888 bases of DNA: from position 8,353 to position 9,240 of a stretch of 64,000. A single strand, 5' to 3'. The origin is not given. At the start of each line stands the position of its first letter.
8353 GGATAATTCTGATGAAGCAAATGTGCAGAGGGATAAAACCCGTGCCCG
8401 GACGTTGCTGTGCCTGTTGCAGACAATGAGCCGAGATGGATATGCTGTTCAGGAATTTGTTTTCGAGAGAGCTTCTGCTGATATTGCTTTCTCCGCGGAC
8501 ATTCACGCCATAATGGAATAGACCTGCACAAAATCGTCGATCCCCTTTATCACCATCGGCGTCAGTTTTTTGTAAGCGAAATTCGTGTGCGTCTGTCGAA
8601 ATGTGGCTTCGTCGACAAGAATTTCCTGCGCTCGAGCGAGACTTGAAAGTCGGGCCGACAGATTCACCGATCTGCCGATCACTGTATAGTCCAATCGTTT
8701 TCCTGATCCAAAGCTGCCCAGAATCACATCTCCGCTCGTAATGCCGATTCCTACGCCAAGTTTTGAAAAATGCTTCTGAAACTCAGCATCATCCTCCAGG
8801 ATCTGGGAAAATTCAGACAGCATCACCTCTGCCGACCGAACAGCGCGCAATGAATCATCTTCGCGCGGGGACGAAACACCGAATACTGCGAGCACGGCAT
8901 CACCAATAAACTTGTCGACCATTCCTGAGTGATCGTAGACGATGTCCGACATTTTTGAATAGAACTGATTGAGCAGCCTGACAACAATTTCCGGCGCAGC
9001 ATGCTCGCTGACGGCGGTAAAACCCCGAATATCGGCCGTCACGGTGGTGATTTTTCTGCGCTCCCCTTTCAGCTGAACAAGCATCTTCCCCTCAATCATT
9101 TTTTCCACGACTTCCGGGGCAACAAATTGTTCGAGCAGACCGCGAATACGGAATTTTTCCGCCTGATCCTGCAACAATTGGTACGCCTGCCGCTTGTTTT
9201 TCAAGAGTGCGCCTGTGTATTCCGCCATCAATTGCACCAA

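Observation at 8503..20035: Five tandem paralogous membrane PP2C phosphatases converge on one RsbW/STAS pair whose only adjacent output is a GAF-like class III cyclase (no sigma factor)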

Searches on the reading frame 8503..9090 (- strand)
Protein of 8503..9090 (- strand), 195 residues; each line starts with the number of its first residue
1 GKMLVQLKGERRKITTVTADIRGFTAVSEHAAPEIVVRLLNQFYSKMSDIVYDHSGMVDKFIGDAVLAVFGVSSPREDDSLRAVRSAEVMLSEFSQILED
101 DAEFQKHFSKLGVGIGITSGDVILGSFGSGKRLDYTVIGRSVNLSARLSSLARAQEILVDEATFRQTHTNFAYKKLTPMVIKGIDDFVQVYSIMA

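Call 76: search_solved_structures(query=window:8503-9090:-, max_evalue=1e-10, show_alignments=3)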
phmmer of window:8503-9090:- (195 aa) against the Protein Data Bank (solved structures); distinct sequences matched with E-value up to 1e-10: 29.
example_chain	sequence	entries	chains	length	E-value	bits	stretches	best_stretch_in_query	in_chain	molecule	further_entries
2w01_A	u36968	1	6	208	3.4e-34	121.2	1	6-191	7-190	ADENYLATE CYCLASE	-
6fht_A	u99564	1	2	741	1.8e-33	118.9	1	6-191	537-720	Bacteriophytochrome,Adenylate cyclase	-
3r5g_A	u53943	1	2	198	1.3e-30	109.6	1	7-194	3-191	CyaB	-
1wc1_A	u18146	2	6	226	1.3e-22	83.5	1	2-189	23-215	ADENYLATE CYCLASE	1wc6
1wc0_A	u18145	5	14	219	7.4e-22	81.1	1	7-189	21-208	ADENYLATE CYCLASE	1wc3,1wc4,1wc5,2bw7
8buz_A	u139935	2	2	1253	5.1e-19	71.9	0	14-163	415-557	Adenylate cyclase type 8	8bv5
9f1w_A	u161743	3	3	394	7.5e-18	68.1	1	18-193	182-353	Family 3 adenylate cyclase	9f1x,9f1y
5x4t_A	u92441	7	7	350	7.5e-18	68.1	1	18-193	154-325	Photoactivated adenylyl cyclase | Family 3 adenylate cyclase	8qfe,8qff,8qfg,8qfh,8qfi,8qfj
9f1z_A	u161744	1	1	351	7.7e-18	68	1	18-193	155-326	Family 3 adenylate cyclase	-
5x4u_A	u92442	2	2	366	8.4e-18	67.9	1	18-193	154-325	Photoactivated adenylyl cyclase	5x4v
4yus_A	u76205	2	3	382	9.3e-18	67.8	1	18-193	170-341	Family 3 adenylate cyclase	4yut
5mbg_A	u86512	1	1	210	1.3e-17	67.3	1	18-193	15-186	Beta subunit of photoactivated adenylyl cyclase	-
5mbh_A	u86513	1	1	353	4.4e-17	65.6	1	18-193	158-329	Beta subunit of photoactivated adenylyl cyclase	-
5m27_A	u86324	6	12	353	4.4e-17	65.6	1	18-193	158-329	Beta subunit of photoactivated adenylyl cyclase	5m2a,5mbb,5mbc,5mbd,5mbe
5mbk_A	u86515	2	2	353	4.4e-17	65.6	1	18-193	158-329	Beta subunit of photoactivated adenylyl cyclase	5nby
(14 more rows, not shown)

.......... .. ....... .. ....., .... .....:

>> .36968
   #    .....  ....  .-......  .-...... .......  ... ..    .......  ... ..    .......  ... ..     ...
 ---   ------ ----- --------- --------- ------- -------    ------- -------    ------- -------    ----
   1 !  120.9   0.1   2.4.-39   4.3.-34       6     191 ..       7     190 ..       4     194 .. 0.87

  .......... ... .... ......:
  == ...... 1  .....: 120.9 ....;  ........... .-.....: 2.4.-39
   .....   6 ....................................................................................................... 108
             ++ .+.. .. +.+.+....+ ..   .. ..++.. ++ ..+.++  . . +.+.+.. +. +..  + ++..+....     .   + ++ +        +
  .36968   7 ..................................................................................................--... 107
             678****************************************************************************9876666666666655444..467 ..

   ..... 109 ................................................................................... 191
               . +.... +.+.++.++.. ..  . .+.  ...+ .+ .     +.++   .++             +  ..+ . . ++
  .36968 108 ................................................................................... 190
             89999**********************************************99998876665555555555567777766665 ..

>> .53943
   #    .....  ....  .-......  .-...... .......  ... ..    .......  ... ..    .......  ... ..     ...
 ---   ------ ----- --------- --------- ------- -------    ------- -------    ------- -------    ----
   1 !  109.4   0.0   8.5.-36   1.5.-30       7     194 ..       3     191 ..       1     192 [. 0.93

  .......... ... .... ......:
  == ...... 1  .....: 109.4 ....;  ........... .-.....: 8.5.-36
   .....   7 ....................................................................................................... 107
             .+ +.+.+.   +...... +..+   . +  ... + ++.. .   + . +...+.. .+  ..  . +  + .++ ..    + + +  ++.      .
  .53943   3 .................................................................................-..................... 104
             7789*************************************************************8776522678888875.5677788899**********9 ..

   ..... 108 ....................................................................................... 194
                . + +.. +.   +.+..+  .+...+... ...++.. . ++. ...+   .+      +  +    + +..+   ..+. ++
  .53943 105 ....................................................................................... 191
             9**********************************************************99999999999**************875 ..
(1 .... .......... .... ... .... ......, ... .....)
